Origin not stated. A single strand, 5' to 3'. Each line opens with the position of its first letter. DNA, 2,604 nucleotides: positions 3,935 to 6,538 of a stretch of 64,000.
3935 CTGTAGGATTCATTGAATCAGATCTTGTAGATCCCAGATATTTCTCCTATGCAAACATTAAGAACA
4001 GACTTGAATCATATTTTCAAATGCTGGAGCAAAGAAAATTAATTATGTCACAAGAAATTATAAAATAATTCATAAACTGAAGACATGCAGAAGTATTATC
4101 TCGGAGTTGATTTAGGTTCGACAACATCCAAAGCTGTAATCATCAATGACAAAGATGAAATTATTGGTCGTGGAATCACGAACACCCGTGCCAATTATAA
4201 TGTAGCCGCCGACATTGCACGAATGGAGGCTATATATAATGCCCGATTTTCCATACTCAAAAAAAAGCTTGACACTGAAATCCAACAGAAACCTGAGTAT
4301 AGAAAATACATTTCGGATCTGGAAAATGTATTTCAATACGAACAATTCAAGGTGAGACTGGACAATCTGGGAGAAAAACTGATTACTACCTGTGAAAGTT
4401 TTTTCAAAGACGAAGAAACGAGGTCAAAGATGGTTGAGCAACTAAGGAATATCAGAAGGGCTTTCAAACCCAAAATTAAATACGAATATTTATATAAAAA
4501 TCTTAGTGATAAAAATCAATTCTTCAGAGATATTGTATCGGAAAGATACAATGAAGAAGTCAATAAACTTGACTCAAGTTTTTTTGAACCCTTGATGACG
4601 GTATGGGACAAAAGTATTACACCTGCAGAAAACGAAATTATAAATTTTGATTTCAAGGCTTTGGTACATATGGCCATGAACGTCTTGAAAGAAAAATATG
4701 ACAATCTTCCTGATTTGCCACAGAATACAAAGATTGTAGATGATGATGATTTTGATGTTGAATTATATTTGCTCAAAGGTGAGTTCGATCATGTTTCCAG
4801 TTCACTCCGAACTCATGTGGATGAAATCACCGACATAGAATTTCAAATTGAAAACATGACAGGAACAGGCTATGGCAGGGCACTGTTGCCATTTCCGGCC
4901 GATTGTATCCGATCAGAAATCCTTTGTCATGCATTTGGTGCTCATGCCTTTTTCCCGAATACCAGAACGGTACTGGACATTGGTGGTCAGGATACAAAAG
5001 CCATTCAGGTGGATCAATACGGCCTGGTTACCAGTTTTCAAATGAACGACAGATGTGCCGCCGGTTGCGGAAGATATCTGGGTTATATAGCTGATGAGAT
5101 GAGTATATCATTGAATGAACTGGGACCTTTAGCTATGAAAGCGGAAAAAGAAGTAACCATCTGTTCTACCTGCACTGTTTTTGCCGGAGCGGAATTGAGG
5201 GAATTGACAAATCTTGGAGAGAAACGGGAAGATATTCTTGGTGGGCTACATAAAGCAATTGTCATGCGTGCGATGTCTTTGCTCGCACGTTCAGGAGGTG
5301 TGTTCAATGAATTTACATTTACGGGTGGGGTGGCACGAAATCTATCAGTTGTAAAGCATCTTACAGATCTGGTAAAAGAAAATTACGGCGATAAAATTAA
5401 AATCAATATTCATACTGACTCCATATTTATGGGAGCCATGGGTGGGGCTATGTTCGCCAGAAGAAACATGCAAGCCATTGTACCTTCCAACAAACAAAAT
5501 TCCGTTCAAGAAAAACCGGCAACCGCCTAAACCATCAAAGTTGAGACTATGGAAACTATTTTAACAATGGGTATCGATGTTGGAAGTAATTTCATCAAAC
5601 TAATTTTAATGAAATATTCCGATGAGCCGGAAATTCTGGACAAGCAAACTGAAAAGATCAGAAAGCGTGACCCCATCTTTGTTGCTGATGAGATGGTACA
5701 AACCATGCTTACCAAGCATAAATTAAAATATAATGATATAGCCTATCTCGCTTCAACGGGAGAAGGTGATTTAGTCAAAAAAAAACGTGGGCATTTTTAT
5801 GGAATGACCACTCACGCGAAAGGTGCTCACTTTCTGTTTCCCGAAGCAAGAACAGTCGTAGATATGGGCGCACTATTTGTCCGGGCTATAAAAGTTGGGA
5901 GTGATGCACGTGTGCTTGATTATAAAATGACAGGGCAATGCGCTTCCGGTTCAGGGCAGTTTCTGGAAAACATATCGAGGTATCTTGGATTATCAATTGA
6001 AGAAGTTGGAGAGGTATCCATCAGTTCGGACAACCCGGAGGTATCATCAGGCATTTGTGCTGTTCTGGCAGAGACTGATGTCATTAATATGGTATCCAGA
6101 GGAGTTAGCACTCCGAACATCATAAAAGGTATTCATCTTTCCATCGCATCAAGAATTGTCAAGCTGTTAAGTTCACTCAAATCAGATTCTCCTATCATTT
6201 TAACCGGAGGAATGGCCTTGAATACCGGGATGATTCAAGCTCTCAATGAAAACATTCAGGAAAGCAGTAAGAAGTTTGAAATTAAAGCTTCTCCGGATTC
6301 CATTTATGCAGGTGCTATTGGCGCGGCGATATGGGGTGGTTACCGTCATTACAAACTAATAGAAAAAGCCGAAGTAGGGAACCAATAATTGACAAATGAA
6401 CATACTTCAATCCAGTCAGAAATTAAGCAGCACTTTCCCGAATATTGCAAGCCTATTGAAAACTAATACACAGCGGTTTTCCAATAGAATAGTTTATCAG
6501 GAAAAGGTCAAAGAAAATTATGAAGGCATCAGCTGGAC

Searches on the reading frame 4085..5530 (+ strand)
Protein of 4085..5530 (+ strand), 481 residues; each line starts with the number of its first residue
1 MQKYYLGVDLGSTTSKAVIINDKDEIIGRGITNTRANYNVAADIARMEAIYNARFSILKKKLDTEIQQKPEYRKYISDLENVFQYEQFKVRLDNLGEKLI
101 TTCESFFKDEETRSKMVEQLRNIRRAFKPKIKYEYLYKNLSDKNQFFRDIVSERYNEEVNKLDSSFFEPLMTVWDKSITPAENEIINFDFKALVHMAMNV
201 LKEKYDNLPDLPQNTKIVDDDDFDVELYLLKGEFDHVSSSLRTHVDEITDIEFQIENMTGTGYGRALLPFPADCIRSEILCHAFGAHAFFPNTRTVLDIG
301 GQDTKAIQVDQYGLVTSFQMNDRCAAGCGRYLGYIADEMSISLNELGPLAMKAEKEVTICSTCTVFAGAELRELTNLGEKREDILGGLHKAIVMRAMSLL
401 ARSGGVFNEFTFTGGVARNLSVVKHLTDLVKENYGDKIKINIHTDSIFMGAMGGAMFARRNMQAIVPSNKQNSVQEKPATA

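Call 3: search_protein_families(library=pfam, proteins=[window:4085-5530:+], max_evalue=0.01)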
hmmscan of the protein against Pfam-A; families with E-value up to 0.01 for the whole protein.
window:4085-5530:+ (481 aa): 2 families
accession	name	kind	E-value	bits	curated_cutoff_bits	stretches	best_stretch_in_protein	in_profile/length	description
PF01869.26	BcrAD_BadFG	-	3.2e-69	233.9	31.5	1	6-458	1-271/271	BadF/BadG/BcrA/BcrD ATPase family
PF00370.27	FGGY_N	-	7.6e-05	22.8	28.8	1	4-39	1-36/245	FGGY family of carbohydrate kinases, N-terminal domain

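Call 4: search_protein_families(library=ncbifam, proteins=[window:4085-5530:+], max_evalue=0.01)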
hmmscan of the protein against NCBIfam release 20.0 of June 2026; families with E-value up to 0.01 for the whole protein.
window:4085-5530:+ (481 aa): 6 families
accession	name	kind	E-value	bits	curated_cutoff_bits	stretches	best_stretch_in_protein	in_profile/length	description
TIGR02259.1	benz_CoA_red_A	equivalog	6.9e-131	437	578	2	239-458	214-432/432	benzoyl-CoA reductase subunit A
TIGR00241.1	CoA_E_activ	domain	8.2e-55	186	125.4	2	240-456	40-247/248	acyl-CoA dehydratase activase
TIGR03192.1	benz_CoA_bzdQ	equivalog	9.2e-42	143.5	380.2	1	238-463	71-291/293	benzoyl-CoA reductase, bzd-type, subunit Q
TIGR02261.1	benz_CoA_red_D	equivalog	3.8e-28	98.4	312.85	1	258-457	65-261/262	benzoyl-CoA reductase subunit D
TIGR03286.1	methan_mark_15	hypoth_equivalog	1.2e-25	90.4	455.75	2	254-458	198-401/404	methanogenesis marker 15 protein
NF046058.1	NagK_SO3507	equivalog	0.002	17.6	370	1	2-38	8-43/295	N-acetylglucosamine kinase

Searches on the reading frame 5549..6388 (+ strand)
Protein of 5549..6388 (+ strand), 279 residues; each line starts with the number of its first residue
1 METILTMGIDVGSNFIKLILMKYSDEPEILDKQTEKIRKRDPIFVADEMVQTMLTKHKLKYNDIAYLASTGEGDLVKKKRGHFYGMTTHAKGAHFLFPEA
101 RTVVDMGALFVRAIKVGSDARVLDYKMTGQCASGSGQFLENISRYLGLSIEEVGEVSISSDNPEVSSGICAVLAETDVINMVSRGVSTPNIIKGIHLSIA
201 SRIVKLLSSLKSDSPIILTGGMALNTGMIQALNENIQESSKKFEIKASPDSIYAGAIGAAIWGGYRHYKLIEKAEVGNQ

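Call 3: search_protein_families(library=pfam, proteins=[window:5549-6388:+], max_evalue=0.01)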
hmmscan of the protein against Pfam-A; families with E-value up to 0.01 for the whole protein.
window:5549-6388:+ (279 aa): 4 families
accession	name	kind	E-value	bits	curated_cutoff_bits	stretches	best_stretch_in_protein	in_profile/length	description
PF01869.26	BcrAD_BadFG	-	2.3e-57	195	31.5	1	8-263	2-271/271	BadF/BadG/BcrA/BcrD ATPase family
PF25229.1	Salactin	-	0.00092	18.8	27.1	1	199-260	267-328/335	Salactin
PF22521.2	HypF_C_2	-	0.0046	17.2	27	1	176-241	154-222/241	Carbamoyltransferase, Kae1-like Domain, second subdomain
PF00022.25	Actin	-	0.0047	16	27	1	198-268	313-387/410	Actin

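Call 4: search_protein_families(library=ncbifam, proteins=[window:5549-6388:+], max_evalue=0.01)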
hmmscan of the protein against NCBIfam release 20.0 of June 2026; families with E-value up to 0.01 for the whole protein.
window:5549-6388:+ (279 aa): 7 families
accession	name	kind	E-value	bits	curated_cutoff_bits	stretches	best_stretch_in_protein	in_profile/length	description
TIGR02261.1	benz_CoA_red_D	equivalog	5.6e-98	327.3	312.85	1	5-263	2-262/262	benzoyl-CoA reductase subunit D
TIGR00241.1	CoA_E_activ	domain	7.9e-49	166.4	125.4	1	5-261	1-247/248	acyl-CoA dehydratase activase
TIGR03192.1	benz_CoA_bzdQ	equivalog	4e-29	102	380.2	1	4-263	32-286/293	benzoyl-CoA reductase, bzd-type, subunit Q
TIGR02259.1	benz_CoA_red_A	equivalog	9.1e-27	93.9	578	1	84-260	252-429/432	benzoyl-CoA reductase subunit A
TIGR03286.1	methan_mark_15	hypoth_equivalog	8.2e-25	87.6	455.75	1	4-261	144-399/404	methanogenesis marker 15 protein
NF053533.1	salactin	equivalog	0.00095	18.3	400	1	209-260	277-329/335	actin-like salactin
NF002834.0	PRK03011.1-5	subfamily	0.0029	16.7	222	1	167-237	246-321/357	butyrate kinase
